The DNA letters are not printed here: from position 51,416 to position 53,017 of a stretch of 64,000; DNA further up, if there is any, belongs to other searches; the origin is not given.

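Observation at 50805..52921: Alpha/beta hydrolase overlapping a kinase-phosphatase (Pnkp-like) gene that lacks a ligase or Hen1 partner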

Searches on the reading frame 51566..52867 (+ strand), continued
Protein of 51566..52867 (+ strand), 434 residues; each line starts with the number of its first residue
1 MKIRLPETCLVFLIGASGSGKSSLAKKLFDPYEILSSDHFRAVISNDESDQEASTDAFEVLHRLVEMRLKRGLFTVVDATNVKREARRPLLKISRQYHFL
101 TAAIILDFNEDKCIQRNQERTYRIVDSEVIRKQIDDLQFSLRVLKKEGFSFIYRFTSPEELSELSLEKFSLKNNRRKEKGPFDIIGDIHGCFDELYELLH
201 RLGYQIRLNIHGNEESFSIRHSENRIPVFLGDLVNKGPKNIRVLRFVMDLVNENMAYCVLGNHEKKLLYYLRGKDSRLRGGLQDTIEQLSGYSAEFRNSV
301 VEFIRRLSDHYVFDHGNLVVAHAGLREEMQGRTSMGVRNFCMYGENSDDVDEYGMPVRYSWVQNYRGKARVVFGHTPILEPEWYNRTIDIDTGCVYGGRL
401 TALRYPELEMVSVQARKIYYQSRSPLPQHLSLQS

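Call 31: find_encoding_contigs(protein=P0029, flank=6000, max_places=1)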
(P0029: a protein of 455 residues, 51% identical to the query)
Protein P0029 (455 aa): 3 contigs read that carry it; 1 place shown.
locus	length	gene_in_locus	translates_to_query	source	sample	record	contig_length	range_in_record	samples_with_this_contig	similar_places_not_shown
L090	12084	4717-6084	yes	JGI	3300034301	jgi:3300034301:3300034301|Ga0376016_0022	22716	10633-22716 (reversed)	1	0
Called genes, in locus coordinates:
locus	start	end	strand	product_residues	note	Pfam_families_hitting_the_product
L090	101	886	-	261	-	-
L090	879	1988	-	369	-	PF00142:Fer4_NifH (faint), PF01656:CbiA, PF02374:ArsA_ATPase (weak), PF07015:VirC1 (faint), PF09140:MipZ (weak), PF10609:ParA, PF13614:AAA_31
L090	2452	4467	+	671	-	PF00656:Peptidase_C14, PF03781:FGE-sulfatase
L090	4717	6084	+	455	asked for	PF08433:KTI12, PF13671:AAA_33, PF00149:Metallophos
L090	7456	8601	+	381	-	PF13175:AAA_15, PF13304:AAA_21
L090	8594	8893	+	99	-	-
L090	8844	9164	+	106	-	-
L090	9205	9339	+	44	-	-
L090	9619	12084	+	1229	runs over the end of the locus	PF00515:TPR_1 (faint), PF07719:TPR_2 (faint), PF12895:ANAPC3 (faint), PF13181:TPR_8 (faint), PF13424:TPR_12 (weak), PF17874:TPR_MalT, PF13424:TPR_12, PF12770:CHAT, +5 more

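Call 52: search_protein_families(library=padloc, proteins=[window:51566-52867:+, L061:6097-8421:+, L061:4720-6018:+], max_evalue=0.001)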
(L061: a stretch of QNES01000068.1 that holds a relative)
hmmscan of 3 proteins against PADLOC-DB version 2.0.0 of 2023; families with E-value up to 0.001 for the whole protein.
window:51566-52867:+ (434 aa): 1 family
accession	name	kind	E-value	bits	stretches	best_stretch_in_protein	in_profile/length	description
PDLC04140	mad8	-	0.00079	17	0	2-176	21-185/314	mads_8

L061:6097-8421:+ (775 aa): 2 families
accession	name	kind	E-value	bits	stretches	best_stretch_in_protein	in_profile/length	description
PDLC01169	TPR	-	1.9e-05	22.2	1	49-154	122-221/252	TPR repeats containing protein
PDLC03831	BovA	-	0.00097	15.8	0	683-736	549-601/720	-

L061:4720-6018:+ (433 aa): 0 families

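Call 53: find_encoding_contigs(protein=P0086, flank=5000, max_places=1)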
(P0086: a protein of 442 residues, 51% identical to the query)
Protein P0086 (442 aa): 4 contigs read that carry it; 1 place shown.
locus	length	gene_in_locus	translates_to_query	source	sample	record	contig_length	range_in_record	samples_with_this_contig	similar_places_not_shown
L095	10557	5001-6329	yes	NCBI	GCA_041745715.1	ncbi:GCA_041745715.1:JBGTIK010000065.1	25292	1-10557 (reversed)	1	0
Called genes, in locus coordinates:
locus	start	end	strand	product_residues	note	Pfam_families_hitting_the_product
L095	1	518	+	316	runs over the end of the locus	PF00132:Hexapep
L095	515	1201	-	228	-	PF12766:Pyridox_oxase_2, PF01243:PNPOx_N (weak)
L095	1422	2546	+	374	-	PF01699:Na_Ca_ex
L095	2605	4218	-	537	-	PF03853:YjeF_N, PF01256:Carb_kinase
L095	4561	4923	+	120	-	PF12623:Hen1_L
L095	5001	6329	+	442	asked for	PF08433:KTI12, PF13671:AAA_33, PF00149:Metallophos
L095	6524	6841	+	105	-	PF16542:PNKP_ligase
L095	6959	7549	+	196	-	-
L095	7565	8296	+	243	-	-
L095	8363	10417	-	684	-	-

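Call 54: find_encoding_contigs(protein=P0107, flank=5000, max_places=1)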
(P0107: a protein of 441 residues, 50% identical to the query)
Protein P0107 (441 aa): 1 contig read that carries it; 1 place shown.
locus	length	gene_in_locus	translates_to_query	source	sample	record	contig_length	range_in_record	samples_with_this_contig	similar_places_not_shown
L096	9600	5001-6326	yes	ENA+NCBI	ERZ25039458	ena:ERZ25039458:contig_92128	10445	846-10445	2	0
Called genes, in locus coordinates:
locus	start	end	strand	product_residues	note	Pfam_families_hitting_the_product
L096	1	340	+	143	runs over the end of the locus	-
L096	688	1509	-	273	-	-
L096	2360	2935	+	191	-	PF08401:ArdcN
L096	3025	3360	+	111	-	-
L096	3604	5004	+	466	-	PF12623:Hen1_L, PF13489:Methyltransf_23, PF05175:MTS (weak), PF08241:Methyltransf_11 (weak), PF08242:Methyltransf_12, PF13649:Methyltransf_25, PF13847:Methyltransf_31 (weak)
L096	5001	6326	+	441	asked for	PF13671:AAA_33, PF00149:Metallophos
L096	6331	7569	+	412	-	PF16542:PNKP_ligase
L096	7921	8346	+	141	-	PF21983:NikA-like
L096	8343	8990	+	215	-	-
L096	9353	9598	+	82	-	?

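Call 55: find_encoding_contigs(protein=P0118, flank=5000, max_places=1)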
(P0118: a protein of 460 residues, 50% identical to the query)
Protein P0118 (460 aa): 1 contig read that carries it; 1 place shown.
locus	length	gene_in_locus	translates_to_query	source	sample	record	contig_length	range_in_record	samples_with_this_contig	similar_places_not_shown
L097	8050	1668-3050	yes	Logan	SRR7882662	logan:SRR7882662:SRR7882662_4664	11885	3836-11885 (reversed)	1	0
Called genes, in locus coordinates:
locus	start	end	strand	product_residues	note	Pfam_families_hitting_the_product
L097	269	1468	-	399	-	-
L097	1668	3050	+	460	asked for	PF08433:KTI12 (weak), PF13671:AAA_33, PF00149:Metallophos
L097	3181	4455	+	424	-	PF09861:Lar_N, PF21113:LarA_C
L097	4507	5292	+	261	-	PF23441:SDR (faint), PF00106:adh_short, PF08659:KR (weak), PF13561:adh_short_C2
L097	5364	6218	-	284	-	PF01261:AP_endonuc_2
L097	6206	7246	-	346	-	PF01261:AP_endonuc_2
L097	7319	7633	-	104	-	-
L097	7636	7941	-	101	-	-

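Call 68: predict_structure(alignment_id=A1)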
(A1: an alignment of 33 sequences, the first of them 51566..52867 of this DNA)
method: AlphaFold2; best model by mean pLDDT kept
length: 434 residues; sequences in the alignment: 33
mean_pLDDT: 82.9   pTM: 0.76
mean pLDDT of the five models: 82.9, 82.6, 81.6, 78.7, 78.5
residues with pLDDT >= 90: 196; 70-90: 173; 50-70: 21; < 50: 44
segments of 3 or more residues with pLDDT < 50: 324-357, 424-427, 429-434
pLDDT, mean of each block of 10 residues (from residue 1): 89 95 95 93 85 88 90 87 90 78 95 89 83 94 89 93 89 82 95 97 96 90 96 88 97 95 85 75 88 92 89 82 53 37 35 44 66 79 84 86 97 88 49 32
secondary structure, 60 per line:
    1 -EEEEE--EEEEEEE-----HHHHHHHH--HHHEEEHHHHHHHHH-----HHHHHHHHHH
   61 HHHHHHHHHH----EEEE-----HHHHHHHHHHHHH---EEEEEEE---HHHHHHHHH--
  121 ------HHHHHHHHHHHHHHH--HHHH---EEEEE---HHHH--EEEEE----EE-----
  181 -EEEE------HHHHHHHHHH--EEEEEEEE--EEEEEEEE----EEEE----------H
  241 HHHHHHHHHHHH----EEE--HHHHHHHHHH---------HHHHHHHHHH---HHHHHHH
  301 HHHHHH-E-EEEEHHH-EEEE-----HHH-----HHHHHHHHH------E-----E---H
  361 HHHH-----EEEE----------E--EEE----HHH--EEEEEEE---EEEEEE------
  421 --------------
elements in order: E2-6 E9-15 H21-28 E34-36 H37-45 H51-70 E75-78 H84-96 E100-106 H110-118 H127-141 H144-147 E151-155 H159-162 E165-169 E182-185 H192-201 E204-211 E214-221 E226-229 H240-252 E257-259 H262-271 H281-290 H294-306 E310-313 E318-321 H335-343 H360-364 E370-373 E387-389 E399-405 E409-414

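Call 70: fold_search(model_id=the predicted structure, library=pdb)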
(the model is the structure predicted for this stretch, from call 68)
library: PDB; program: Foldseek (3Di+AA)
matches with E <= 10: 1107; with E <= 0.001: 353
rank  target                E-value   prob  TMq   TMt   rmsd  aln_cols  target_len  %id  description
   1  4j6o_A                2.6e-30  1.00  0.55  0.89   3.2       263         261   53  Crystal Structure of the Phosphatase Domain of C. thermocellum (Bacterial) PnkP (released 2013-04-10)
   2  4j6o_B                1.8e-29  1.00  0.54  0.89   2.8       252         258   54  Crystal Structure of the Phosphatase Domain of C. thermocellum (Bacterial) PnkP (released 2013-04-10)
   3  4mde_A                1.3e-21  1.00  0.39  0.97   0.9       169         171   46  Structure of bacterial polynucleotide kinase product complex bound to GDP and DNA (released 2013-11-06)
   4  4gp6_A                3.3e-21  1.00  0.38  0.96   0.9       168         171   48  Polynucleotide kinase (released 2012-11-14)
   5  4gp6_B                3.7e-21  1.00  0.39  0.97   0.9       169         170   47  Polynucleotide kinase (released 2012-11-14)
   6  4gp7_A                2.3e-20  1.00  0.38  0.96   0.9       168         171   46  Polynucleotide kinase (released 2012-11-14)
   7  4jt2_B                2.5e-20  1.00  0.38  0.96   1.1       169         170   47  Structure of Clostridium thermocellum polynucleotide kinase bound to CTP (released 2013-08-28)
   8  4jst_A                2.8e-20  1.00  0.38  0.96   0.9       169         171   47  Structure of Clostridium thermocellum polynucleotide kinase bound to UTP (released 2013-08-28)
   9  2qjc                  1.3e-13  1.00  0.40  0.74   5.1       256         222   26  Crystal structure of a putative diadenosine tetraphosphatase (released 2007-07-24)
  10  9oly_A                1.7e-11  1.00  0.39  0.60   6.7       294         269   22  Crystal structure of E. coli ApaH D37A mutant, apo form (released 2025-09-03)
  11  9ojd_A                2.8e-11  1.00  0.39  0.61   6.9       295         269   23  Crystal structure of E. coli diadenosine tetraphosphate hydrolase (ApaH) (released 2025-09-03)
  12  2dfj_A                4.2e-10  1.00  0.37  0.59   7.6       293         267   22  Crystal Structure of the Diadenosine Tetraphosphate Hydrolase from Shigella flexneri 2a (released 2006-12-05)
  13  1g5b_B                4.7e-10  1.00  0.36  0.65   7.2       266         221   18  BACTERIOPHAGE LAMBDA SER/THR PROTEIN PHOSPHATASE (released 2001-03-07)
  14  1g5b_A                8.9e-10  1.00  0.36  0.67   6.6       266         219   18  BACTERIOPHAGE LAMBDA SER/THR PROTEIN PHOSPHATASE (released 2001-03-07)
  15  7sqc_6C               3.3e-09  1.00  0.35  0.57   8.0       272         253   16  Ciliary C1 central pair apparatus isolated from Chlamydomonas reinhardtii (released 2022-04-13)
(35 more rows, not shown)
